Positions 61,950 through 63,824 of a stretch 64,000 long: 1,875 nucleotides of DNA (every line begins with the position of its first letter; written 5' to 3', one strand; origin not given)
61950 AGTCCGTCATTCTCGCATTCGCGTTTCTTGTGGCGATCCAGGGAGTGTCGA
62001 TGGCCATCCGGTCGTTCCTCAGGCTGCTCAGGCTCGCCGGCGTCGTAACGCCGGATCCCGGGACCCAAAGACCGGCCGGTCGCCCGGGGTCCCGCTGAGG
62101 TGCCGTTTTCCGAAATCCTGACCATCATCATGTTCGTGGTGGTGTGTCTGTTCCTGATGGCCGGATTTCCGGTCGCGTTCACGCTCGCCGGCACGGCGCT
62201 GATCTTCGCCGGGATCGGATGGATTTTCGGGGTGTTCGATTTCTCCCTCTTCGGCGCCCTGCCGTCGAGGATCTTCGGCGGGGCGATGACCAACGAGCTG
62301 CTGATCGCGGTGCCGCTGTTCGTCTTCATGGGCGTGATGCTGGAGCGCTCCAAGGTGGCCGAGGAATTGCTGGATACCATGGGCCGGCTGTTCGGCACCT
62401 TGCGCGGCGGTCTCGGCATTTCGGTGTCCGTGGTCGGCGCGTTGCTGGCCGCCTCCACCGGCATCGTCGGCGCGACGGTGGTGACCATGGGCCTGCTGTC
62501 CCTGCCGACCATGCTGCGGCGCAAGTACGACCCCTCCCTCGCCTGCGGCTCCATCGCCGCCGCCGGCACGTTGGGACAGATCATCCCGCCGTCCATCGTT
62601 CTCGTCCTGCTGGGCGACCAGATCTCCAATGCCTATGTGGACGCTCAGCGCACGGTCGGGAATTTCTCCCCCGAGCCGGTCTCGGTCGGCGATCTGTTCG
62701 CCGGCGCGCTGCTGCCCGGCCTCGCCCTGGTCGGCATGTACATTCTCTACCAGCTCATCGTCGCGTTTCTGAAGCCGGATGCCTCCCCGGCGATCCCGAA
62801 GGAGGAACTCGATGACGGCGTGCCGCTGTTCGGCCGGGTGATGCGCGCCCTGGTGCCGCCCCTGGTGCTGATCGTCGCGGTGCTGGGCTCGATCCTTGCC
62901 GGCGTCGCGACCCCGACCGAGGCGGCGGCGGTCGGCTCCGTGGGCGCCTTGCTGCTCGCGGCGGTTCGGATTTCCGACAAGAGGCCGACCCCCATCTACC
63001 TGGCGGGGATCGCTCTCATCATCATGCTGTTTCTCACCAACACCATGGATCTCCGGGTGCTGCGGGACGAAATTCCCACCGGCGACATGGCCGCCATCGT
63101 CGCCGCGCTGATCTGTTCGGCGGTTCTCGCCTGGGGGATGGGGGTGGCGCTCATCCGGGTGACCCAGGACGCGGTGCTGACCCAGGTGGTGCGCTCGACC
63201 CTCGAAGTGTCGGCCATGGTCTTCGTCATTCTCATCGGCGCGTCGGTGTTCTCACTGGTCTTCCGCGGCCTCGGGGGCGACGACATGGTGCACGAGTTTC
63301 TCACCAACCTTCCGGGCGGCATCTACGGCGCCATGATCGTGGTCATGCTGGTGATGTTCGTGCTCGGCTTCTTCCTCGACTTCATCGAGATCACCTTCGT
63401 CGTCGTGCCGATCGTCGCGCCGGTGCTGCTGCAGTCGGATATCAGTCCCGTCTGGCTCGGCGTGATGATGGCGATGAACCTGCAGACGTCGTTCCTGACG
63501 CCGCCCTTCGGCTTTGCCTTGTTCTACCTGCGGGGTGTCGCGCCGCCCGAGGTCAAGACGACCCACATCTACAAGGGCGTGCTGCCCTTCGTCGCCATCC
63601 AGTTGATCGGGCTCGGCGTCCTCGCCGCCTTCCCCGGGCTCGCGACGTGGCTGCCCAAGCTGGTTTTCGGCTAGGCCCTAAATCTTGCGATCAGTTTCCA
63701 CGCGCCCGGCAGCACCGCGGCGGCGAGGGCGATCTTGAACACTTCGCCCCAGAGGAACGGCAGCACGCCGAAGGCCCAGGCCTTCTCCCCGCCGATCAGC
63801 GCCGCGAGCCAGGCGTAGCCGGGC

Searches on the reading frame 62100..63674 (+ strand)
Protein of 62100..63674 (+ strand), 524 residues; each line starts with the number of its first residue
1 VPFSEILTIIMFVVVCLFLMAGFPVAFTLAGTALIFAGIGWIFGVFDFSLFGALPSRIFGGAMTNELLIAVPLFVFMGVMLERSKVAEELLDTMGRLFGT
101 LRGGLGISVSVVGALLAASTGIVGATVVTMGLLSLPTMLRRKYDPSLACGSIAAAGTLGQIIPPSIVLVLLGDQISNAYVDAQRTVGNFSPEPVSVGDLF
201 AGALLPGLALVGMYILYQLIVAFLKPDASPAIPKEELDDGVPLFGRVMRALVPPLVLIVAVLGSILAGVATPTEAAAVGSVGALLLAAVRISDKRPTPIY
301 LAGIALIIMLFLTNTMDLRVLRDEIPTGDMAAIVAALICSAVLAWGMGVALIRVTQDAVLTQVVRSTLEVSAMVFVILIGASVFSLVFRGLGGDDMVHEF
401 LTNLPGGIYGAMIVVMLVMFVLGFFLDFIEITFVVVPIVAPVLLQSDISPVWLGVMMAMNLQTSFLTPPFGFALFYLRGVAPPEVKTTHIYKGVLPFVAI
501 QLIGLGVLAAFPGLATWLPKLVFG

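Call 35: search_protein_families(library=pfam, proteins=[window:62100-63674:+], max_evalue=0.001)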
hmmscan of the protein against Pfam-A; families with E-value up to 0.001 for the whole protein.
window:62100-63674:+ (524 aa): 1 family
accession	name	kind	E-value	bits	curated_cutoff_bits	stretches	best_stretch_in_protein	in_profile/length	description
PF06808.19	DctM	-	7.1e-74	249.5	23.8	2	12-294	1-253/413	Tripartite ATP-independent periplasmic transporter, DctM component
